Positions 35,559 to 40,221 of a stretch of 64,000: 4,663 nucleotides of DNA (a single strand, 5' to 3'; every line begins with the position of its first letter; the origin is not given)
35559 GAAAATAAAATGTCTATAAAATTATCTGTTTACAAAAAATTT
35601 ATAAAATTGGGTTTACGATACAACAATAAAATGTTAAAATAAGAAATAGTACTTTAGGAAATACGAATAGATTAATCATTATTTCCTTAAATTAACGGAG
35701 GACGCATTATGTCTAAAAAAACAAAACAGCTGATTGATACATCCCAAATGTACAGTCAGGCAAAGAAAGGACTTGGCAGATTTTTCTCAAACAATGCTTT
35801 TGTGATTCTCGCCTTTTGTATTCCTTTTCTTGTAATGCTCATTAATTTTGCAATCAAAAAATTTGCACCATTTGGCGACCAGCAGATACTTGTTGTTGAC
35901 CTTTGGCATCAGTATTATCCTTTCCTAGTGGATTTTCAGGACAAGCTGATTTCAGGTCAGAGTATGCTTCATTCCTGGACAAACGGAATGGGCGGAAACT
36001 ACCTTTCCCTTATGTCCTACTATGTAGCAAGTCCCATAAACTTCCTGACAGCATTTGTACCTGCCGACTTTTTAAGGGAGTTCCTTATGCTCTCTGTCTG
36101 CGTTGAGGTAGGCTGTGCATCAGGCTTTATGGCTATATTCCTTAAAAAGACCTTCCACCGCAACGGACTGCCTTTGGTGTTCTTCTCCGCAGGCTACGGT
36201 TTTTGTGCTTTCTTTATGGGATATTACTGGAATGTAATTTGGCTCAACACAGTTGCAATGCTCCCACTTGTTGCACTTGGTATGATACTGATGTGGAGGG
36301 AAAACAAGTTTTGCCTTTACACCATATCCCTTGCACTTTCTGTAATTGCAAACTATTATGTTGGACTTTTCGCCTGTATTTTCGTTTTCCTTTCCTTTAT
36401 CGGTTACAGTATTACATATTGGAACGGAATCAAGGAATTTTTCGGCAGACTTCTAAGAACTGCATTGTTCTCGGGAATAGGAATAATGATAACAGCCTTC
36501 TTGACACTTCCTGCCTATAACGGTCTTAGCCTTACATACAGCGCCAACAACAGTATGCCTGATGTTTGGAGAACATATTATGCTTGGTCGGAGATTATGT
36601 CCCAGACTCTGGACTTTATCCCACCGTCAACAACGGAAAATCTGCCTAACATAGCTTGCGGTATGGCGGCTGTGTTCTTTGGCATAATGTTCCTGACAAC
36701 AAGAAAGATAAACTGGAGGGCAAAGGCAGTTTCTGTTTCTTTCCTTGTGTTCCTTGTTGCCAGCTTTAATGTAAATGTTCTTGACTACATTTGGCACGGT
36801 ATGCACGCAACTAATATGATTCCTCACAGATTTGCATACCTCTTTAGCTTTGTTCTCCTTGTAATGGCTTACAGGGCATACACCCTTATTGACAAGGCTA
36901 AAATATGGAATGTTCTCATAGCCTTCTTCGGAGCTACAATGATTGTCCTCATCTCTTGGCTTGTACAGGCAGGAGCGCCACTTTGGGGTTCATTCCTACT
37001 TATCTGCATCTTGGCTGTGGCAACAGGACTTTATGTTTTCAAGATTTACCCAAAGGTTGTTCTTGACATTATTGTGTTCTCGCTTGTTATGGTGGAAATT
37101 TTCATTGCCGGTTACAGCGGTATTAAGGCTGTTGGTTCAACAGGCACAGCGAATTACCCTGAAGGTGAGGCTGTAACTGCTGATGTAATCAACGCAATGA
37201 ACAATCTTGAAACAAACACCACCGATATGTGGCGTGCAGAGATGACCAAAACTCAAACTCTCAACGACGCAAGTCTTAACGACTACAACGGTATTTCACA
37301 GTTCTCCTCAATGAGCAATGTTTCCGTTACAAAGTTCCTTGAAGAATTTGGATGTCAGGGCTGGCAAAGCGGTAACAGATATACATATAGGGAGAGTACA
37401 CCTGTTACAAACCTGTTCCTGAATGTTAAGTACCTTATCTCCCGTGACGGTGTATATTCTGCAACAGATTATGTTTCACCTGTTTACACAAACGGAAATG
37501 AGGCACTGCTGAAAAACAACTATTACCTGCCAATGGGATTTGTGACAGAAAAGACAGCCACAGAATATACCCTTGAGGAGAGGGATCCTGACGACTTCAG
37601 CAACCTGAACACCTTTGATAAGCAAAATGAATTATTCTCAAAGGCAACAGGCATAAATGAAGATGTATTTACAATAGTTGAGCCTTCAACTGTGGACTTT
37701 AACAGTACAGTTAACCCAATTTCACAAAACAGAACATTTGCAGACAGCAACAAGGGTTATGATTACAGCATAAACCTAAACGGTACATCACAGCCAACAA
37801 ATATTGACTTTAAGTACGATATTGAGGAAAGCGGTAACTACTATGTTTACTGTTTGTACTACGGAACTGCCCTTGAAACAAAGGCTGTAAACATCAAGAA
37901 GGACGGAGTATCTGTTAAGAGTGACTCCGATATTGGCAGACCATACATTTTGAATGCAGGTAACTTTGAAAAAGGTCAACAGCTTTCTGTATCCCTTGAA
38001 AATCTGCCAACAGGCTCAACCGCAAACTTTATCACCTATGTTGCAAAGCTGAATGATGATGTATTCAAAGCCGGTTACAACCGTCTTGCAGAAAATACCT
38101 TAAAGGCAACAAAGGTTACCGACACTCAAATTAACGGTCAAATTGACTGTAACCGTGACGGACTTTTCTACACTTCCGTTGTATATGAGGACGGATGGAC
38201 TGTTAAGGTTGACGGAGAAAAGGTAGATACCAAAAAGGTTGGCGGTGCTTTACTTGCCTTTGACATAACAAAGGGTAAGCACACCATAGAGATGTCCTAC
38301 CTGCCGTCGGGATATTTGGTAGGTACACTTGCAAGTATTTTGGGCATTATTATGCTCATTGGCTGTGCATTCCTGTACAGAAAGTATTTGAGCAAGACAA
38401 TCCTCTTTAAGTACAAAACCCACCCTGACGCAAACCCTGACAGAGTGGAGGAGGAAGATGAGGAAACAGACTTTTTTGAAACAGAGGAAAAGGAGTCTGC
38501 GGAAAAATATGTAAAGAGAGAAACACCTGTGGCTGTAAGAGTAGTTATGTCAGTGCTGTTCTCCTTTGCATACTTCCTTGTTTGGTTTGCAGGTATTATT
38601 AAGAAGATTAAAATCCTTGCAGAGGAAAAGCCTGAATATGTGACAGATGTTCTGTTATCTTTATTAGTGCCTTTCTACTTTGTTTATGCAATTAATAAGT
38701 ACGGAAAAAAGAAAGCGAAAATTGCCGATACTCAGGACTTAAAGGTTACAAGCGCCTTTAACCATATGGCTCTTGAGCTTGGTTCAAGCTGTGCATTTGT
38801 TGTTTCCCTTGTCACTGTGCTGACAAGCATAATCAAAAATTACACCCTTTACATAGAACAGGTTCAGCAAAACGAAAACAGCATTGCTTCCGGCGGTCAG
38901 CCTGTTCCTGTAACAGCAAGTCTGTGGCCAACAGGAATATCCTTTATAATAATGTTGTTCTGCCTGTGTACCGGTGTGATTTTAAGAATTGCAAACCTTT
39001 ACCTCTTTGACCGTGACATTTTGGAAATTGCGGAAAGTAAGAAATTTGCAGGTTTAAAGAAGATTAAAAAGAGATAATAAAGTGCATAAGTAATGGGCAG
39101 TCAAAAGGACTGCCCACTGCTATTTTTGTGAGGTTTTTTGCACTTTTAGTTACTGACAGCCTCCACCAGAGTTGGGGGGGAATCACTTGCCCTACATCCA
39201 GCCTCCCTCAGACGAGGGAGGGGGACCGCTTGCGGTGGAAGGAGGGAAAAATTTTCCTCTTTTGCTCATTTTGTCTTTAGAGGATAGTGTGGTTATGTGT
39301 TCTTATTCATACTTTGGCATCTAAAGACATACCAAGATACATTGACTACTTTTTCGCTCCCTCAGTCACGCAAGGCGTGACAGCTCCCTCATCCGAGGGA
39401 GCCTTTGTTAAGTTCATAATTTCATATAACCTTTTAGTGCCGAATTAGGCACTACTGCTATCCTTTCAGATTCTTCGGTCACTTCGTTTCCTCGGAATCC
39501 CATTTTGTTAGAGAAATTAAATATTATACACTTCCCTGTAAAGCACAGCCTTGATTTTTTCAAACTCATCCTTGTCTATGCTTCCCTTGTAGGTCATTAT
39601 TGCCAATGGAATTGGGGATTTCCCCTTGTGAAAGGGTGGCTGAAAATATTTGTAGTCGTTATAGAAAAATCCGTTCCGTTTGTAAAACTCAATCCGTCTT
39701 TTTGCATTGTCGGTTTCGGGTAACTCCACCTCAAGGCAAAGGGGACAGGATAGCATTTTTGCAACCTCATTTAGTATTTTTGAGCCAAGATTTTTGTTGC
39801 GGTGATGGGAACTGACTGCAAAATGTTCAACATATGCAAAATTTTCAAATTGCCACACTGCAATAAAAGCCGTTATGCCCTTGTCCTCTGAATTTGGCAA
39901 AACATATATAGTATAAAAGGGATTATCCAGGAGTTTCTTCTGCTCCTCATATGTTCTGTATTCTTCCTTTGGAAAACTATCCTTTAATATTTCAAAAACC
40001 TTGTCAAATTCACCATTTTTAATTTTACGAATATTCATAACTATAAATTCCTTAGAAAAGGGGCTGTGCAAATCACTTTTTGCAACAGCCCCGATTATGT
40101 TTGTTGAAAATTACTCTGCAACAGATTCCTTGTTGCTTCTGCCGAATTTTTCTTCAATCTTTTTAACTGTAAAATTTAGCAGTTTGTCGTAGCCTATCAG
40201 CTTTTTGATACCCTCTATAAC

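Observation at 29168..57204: A ~310-400 bp modular REP/BIME-like element, four full copies in 28 kb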

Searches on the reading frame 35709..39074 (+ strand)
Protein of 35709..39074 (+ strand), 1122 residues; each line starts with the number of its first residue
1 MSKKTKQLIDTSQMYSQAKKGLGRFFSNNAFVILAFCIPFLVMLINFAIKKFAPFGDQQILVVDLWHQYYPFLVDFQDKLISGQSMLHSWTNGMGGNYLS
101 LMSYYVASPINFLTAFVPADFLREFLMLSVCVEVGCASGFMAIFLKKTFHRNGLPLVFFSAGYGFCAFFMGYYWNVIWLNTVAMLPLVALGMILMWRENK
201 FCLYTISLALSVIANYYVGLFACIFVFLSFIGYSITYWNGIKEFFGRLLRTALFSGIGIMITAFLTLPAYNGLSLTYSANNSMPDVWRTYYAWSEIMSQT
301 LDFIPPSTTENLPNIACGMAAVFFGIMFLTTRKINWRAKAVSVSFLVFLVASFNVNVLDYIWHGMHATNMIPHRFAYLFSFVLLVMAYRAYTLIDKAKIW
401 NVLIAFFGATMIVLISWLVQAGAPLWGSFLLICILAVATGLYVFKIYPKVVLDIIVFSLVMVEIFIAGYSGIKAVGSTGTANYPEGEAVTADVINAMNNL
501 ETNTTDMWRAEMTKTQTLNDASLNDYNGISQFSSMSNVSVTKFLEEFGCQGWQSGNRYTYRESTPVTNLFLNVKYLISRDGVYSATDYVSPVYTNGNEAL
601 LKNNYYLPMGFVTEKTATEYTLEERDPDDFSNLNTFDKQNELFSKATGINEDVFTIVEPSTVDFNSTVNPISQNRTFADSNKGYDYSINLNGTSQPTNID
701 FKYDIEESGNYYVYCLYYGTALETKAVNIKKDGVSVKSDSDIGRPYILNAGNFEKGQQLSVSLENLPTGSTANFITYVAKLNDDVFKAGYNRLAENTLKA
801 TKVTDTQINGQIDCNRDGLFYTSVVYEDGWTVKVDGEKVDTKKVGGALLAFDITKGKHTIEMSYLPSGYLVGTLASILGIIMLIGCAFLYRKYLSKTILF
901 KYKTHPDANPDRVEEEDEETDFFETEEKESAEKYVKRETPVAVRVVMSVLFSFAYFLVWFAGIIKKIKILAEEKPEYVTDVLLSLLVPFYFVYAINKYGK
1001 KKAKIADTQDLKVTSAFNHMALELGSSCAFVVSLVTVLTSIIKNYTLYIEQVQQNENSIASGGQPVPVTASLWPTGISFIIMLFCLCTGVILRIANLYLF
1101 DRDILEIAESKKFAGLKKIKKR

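Call 84: search_protein_families(library=pfam, proteins=[window:35709-39074:+], max_evalue=0.00001)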
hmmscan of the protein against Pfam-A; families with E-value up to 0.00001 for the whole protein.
window:35709-39074:+ (1122 aa): 1 family
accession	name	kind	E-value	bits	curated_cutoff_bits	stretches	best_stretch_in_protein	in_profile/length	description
PF09586.16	YfhO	-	5.5e-159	531.6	28.5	1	35-875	1-834/835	Bacterial membrane protein YfhO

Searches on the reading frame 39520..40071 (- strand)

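Call 84: search_protein_families(library=pfam, proteins=[window:39520-40071:-], max_evalue=0.00001)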
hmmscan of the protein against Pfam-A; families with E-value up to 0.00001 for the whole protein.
window:39520-40071:- (184 aa): 2 families
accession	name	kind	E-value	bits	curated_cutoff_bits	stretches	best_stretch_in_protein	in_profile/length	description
PF00583.31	Acetyltransf_1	-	2.6e-10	41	20.7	1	23-135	2-116/116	Acetyltransferase (GNAT) family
PF13508.13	Acetyltransf_7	-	1.2e-09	38.9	27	1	62-135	10-82/84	Acetyltransferase (GNAT) domain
